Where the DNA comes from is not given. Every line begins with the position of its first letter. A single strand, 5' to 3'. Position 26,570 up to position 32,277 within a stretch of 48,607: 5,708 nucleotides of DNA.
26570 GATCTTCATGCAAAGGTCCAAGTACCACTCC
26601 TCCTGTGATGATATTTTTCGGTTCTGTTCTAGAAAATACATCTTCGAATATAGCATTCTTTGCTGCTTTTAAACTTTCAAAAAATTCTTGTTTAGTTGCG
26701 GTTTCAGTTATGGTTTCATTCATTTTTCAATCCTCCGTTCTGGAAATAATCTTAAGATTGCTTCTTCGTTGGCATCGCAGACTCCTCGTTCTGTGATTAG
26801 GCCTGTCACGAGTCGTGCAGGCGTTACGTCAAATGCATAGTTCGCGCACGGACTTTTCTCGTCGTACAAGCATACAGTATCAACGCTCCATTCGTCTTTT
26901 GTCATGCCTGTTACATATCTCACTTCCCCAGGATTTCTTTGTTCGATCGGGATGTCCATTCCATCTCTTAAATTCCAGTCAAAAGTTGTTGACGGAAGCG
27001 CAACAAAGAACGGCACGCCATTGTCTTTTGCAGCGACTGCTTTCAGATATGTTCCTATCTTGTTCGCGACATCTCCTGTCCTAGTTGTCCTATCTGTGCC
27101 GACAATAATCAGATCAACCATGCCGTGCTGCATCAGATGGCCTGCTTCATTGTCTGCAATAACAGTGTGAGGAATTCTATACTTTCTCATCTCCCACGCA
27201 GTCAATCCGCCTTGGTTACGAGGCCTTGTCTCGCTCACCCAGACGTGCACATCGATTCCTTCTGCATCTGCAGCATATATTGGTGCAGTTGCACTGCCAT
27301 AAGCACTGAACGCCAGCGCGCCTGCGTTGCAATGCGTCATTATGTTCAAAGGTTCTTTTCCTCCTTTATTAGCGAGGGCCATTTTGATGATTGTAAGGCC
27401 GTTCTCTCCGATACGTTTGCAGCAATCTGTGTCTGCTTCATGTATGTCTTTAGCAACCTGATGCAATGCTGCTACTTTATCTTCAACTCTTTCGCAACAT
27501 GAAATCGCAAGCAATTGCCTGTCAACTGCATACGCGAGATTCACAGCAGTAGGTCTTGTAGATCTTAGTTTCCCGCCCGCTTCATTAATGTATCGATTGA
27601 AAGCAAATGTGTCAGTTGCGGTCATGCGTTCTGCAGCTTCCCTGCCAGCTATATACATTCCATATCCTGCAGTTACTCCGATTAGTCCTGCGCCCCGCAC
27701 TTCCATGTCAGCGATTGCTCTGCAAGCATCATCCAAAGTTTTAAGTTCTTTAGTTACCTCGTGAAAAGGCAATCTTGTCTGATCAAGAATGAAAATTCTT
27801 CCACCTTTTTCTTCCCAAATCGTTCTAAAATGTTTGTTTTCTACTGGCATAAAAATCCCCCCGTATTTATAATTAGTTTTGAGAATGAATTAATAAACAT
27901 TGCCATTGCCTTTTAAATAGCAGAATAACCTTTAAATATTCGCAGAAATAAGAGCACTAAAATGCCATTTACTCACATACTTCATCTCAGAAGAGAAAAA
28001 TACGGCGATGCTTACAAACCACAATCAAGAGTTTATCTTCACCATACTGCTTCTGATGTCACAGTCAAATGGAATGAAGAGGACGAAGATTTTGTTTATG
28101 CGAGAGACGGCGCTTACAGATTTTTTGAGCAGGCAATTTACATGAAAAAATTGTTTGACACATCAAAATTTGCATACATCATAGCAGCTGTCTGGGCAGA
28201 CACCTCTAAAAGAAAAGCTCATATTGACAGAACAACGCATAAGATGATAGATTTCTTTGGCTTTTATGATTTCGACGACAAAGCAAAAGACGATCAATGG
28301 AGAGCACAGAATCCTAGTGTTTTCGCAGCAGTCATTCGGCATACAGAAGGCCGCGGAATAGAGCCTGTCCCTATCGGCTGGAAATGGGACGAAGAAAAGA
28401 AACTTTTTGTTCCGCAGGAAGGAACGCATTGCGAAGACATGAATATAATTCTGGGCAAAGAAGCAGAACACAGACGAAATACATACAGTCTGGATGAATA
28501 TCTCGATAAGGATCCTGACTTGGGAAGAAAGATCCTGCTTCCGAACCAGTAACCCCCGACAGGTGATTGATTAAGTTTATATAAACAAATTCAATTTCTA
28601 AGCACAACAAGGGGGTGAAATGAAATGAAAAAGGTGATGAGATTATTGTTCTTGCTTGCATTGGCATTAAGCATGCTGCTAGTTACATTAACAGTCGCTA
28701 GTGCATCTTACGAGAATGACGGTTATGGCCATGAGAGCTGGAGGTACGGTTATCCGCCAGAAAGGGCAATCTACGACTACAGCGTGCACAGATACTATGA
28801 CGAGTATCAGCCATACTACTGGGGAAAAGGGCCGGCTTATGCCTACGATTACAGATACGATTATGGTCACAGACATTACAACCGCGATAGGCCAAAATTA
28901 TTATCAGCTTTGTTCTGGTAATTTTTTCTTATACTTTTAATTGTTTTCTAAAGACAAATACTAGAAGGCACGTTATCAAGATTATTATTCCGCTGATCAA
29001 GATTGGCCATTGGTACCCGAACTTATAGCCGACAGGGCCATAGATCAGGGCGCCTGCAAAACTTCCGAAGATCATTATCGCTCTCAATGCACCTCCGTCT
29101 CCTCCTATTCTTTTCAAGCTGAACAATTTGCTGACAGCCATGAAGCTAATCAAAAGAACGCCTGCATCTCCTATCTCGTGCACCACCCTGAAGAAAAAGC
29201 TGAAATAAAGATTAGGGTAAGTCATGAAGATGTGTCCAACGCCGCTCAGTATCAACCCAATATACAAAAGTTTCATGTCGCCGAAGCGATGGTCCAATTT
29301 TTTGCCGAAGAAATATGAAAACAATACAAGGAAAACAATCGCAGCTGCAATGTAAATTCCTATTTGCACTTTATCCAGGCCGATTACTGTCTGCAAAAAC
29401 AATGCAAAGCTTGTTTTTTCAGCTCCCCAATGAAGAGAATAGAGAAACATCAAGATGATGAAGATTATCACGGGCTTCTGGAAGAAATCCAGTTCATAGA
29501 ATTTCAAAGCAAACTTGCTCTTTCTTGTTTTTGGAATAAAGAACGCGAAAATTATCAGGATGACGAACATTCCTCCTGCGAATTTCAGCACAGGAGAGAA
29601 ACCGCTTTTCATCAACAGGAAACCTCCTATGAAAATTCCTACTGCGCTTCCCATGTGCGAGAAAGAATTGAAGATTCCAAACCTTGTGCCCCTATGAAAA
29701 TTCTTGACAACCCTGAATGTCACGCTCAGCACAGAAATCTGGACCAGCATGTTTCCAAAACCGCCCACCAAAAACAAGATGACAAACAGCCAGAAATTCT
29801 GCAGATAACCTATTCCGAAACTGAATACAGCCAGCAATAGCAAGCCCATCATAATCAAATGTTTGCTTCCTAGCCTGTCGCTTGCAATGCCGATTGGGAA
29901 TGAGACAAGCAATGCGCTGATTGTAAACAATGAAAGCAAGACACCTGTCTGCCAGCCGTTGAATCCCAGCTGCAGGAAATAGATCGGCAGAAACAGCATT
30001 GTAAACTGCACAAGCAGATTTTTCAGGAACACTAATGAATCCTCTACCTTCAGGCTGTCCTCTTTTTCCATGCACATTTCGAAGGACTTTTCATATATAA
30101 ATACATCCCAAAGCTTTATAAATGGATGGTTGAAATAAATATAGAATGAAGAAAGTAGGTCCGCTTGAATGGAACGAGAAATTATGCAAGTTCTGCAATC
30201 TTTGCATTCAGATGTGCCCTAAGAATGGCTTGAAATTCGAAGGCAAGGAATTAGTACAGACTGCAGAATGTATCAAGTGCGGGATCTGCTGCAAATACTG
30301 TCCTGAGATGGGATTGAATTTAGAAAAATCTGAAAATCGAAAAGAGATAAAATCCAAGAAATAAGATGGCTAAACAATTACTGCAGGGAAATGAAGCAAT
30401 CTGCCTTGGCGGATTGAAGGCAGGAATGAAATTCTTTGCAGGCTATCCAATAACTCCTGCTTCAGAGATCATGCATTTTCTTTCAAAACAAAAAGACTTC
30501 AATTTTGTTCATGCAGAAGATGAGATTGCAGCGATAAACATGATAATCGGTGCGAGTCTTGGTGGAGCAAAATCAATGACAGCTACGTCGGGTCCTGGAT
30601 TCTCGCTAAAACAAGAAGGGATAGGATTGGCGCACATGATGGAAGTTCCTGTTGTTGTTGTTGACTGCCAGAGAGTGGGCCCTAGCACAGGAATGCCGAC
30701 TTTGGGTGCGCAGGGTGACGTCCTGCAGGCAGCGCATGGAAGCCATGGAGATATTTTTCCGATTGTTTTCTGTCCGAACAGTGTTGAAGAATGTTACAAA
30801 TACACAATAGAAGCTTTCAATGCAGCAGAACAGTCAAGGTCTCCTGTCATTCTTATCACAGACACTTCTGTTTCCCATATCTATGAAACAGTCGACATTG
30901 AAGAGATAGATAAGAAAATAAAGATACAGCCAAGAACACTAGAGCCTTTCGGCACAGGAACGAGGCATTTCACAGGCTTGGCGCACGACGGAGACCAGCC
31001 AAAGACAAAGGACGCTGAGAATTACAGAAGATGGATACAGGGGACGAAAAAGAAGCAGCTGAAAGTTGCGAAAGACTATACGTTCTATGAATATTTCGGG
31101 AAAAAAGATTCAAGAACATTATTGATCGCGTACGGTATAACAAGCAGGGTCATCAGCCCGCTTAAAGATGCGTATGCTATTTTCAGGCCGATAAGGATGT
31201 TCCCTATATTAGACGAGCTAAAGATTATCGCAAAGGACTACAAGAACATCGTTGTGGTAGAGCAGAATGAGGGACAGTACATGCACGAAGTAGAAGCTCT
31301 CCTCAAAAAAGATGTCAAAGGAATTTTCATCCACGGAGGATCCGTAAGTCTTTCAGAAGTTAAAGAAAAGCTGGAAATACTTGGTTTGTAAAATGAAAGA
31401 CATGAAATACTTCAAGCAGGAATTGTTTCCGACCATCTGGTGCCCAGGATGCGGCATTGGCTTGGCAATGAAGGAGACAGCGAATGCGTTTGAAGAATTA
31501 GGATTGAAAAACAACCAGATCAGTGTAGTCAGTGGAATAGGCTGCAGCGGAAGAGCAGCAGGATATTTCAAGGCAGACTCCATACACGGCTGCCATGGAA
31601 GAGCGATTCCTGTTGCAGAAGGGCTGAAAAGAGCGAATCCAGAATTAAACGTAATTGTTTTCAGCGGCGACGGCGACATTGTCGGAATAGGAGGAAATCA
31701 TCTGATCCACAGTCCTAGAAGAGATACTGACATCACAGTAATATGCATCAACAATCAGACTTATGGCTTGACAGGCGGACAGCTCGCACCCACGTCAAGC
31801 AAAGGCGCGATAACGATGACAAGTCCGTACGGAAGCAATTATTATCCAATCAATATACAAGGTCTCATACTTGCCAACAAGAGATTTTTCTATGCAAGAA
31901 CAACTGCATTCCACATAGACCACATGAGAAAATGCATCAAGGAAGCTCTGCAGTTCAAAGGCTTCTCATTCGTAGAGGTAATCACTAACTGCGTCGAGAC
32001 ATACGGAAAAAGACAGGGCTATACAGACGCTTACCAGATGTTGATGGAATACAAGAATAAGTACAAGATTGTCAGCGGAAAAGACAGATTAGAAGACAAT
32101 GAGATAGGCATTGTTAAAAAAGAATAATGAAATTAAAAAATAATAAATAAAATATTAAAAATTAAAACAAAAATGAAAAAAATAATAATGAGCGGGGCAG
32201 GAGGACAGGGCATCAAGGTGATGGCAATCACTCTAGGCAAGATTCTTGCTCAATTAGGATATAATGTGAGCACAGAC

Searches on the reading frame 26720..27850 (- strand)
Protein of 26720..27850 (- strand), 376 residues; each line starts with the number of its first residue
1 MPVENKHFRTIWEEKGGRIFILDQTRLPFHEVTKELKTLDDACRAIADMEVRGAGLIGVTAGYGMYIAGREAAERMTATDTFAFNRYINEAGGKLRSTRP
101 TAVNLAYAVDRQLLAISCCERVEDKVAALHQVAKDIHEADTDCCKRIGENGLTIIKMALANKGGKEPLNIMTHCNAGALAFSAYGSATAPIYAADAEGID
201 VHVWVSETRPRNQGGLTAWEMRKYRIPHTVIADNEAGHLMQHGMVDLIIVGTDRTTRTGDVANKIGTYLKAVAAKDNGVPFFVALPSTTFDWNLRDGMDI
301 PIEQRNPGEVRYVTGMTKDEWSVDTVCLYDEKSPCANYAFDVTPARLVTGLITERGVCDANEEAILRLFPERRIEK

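Call 49: search_protein_families(library=pfam, proteins=[window:26720-27850:-], max_evalue=0.00001)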
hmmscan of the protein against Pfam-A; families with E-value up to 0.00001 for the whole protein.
window:26720-27850:- (376 aa): 1 family
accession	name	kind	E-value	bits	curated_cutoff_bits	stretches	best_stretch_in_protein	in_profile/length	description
PF01008.23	IF-2B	-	2.3e-67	227.6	22.4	1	50-358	1-278/280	Initiation factor 2 subunit family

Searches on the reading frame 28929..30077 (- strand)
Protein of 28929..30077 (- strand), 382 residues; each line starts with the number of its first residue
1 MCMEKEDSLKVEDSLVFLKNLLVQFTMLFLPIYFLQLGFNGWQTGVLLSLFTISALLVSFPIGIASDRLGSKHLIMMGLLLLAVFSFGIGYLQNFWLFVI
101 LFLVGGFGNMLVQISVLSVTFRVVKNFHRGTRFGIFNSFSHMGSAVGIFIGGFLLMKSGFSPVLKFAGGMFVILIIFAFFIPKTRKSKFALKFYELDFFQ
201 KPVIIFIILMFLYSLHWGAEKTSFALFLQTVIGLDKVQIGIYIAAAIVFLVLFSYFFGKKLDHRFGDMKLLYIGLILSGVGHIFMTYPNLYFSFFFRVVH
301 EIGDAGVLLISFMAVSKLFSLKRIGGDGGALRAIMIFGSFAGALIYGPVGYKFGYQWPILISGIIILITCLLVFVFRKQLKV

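Call 49: search_protein_families(library=pfam, proteins=[window:28929-30077:-], max_evalue=0.00001)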
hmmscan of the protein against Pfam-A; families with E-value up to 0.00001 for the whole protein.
window:28929-30077:- (382 aa): 2 families
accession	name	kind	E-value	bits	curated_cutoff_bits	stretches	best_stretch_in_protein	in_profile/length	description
PF07690.21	MFS_1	-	7.1e-38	130.8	33.4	2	20-263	9-264/347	Major Facilitator Superfamily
PF12832.13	MFS_1_like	-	9.3e-10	38.5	25.2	0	17-155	222-362/373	MFS_1 like family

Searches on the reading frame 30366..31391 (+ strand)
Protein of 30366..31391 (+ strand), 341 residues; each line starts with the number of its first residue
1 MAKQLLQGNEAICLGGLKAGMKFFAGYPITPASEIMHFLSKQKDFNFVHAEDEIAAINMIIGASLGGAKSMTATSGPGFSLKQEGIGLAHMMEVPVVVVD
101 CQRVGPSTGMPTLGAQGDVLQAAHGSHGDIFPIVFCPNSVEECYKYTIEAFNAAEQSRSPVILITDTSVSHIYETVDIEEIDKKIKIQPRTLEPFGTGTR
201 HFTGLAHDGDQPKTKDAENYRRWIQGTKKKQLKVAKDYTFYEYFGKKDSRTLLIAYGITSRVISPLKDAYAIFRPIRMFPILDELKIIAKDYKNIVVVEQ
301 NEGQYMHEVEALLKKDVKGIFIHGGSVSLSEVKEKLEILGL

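Call 49: search_protein_families(library=pfam, proteins=[window:30366-31391:+], max_evalue=0.00001)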
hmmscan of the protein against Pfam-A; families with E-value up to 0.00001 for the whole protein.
window:30366-31391:+ (341 aa): 1 family
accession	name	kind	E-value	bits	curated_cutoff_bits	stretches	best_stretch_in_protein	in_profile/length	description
PF01855.24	POR_N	-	3.2e-57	194.4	27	1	17-206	4-190/231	Pyruvate flavodoxin/ferredoxin oxidoreductase, thiamine diP-bdg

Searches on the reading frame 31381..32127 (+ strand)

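Call 49: search_protein_families(library=pfam, proteins=[window:31381-32127:+], max_evalue=0.00001)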
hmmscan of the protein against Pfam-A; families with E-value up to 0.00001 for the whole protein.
window:31381-32127:+ (248 aa): 1 family
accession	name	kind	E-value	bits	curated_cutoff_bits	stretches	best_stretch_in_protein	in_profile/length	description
PF02775.26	TPP_enzyme_C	-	6.4e-28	97.9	21.9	1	53-200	2-151/151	Thiamine pyrophosphate enzyme, C-terminal TPP binding domain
